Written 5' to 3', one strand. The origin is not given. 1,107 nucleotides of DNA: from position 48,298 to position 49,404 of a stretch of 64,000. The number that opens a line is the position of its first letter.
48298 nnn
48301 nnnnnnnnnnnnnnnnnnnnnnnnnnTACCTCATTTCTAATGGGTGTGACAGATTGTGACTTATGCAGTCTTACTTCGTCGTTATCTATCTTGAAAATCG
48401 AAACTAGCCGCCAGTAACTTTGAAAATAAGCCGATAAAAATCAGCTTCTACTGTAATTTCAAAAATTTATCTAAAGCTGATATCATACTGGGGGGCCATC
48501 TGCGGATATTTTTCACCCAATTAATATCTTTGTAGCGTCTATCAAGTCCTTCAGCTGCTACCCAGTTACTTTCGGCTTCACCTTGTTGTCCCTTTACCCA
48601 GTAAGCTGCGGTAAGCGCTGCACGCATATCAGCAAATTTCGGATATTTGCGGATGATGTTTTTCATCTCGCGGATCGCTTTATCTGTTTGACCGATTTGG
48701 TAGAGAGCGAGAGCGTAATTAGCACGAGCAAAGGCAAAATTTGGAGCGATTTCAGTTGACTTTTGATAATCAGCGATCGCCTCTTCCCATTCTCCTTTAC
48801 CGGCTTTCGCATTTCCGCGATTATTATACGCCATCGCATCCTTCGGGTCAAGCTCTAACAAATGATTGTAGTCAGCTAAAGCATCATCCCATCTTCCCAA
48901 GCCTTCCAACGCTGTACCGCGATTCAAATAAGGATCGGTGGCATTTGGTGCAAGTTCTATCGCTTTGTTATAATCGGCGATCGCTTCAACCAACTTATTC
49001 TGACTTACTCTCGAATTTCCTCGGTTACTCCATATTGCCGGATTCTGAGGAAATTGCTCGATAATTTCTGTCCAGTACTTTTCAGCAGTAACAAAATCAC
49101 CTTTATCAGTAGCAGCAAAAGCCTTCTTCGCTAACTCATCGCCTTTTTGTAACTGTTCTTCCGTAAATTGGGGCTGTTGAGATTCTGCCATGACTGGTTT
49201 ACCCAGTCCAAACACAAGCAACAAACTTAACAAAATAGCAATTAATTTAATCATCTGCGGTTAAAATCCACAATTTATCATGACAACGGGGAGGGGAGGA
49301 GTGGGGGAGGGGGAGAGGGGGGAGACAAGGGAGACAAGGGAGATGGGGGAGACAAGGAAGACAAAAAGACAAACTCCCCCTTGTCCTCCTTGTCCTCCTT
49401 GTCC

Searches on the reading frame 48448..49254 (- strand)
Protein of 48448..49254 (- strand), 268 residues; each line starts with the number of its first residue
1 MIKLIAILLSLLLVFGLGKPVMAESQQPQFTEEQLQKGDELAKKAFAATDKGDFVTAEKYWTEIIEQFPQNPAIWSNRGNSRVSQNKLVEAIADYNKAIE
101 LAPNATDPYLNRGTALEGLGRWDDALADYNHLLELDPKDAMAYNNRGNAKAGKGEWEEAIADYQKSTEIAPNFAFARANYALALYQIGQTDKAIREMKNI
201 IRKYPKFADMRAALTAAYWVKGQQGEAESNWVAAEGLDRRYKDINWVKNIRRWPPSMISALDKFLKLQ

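Call 3: search_protein_families(library=pfam, proteins=[window:48448-49254:-], max_evalue=0.01)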
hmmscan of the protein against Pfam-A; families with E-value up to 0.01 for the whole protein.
window:48448-49254:- (268 aa): 21 families
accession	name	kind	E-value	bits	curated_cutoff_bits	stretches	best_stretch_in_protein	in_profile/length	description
PF00515.34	TPR_1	-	1.3e-29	101.2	27.8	3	140-173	1-34/34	Tetratricopeptide repeat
PF07719.23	TPR_2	-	9.3e-29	97.6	27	3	140-172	1-33/34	Tetratricopeptide repeat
PF13414.12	TPR_11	-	3.4e-25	87.9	26.8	3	79-120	1-42/42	TPR repeat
PF13431.12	TPR_17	-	2.8e-23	80.6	24.4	3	129-161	2-34/34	Tetratricopeptide repeat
PF13432.12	TPR_16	-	2.8e-21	76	32.7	2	110-171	1-62/65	Tetratricopeptide repeat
PF13371.12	TPR_9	-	2.7e-20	72.6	35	3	84-142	7-65/73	Tetratricopeptide repeat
PF13424.12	TPR_12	-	8.8e-18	64.7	30.1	3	109-171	6-76/77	Tetratricopeptide repeat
PF13428.12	TPR_14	-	2.6e-17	62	23.5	2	109-147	4-42/44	Tetratricopeptide repeat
PF14559.12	TPR_19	-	2.2e-16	60.4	25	2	153-215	4-66/68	Tetratricopeptide repeat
PF13181.12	TPR_8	-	7.1e-16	57.4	25.7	1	142-172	3-33/34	Tetratricopeptide repeat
PF13174.12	TPR_6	-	5.4e-13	49.1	26.3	1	180-206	6-32/33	Tetratricopeptide repeat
PF24575.1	TPR_Slam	-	3.8e-10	40.6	35.2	0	149-186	56-93/104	Surface lipoprotein assembly modifier, N-terminal TPR repeats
PF03704.23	BTAD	-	3.7e-07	31.1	22.1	1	94-194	21-116/146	Bacterial transcriptional activator domain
PF23914.1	TPR_CcmH_CycH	-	1.3e-06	28.7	42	0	133-232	43-145/158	Cytochrome c-type biogenesis protein H TPR domain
PF13429.12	TPR_15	-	3.7e-06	27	26.2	1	114-227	121-233/280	Tetratricopeptide repeat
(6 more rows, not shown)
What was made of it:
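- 48448..49254 (-): TPR protein with a signal-peptide-like N-terminus. It is the conserved left flank of the slot and probably not part of the pathway. Many TPR Pfam families match (call 3).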

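Call 71: search_protein_families(library=ncbifam, proteins=[window:48448-49254:-], max_evalue=0.00001)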
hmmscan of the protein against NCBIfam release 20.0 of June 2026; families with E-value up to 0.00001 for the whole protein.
window:48448-49254:- (268 aa): 16 families
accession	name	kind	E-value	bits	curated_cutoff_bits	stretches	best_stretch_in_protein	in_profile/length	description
TIGR02917.1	PEP_TPR_lipo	equivalog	3.9e-24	84.6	312.2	2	50-227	375-552/899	XrtA/PEP-CTERM system TPR-repeat protein PrsT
TIGR00990.1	3a0801s09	subfamily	2.1e-19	69.6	757.25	1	75-210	334-469/615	mitochondrial import receptor subunit TOM70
NF033920.0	C39_PA2778_fam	equivalog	1.7e-13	50.6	150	2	39-129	157-247/255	PA2778 family cysteine peptidase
NF040959.1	MamA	equivalog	2.6e-13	49.9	200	1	45-169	78-202/204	magnetosome protein MamA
NF033762.1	social_mot_Tgl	equivalog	1.4e-12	47.6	225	1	45-233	38-229/252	social motility TPR repeat lipoprotein Tgl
NF008391.2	PRK11189.1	equivalog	8.6e-12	45.1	250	1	109-204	68-163/297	lipoprotein NlpI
NF033758.1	gliding_GltE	equivalog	2.9e-10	39.7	225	0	134-227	80-173/411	adventurous gliding motility TPR repeat lipoprotein GltE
TIGR02795.1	tol_pal_ybgF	equivalog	4.8e-10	40.1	90.1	0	40-140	4-110/119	tol-pal system protein YbgF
TIGR02521.1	type_IV_pilW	equivalog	8.2e-10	38.6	154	1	84-165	43-124/234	type IV pilus biogenesis/stability protein PilW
TIGR03939.1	PGA_TPR_OMP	equivalog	4.3e-09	35.2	366.65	1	40-145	88-193/800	poly-beta-1,6 N-acetyl-D-glucosamine export porin PgaA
NF011721.1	PRK15174.1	equivalog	1.8e-08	33.1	1200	1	124-229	268-373/656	Vi polysaccharide transport protein VexE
TIGR02552.1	LcrH_SycD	equivalog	1.4e-07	31.3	104.8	0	120-203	32-115/136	SycD/LcrH family type III secretion system chaperone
NF047507.1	TPR_BatC_Lepto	exception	5.9e-07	29.2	175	0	78-179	30-135/214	TPR repeat-containing protein BatC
TIGR03302.1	OM_YfiO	subfamily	9.3e-07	28.6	81.4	0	5-104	5-102/239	outer membrane protein assembly factor BamD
NF002725.1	PRK02603.1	equivalog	2.1e-06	27.9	143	0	137-260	32-157/173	photosystem I assembly protein Ycf3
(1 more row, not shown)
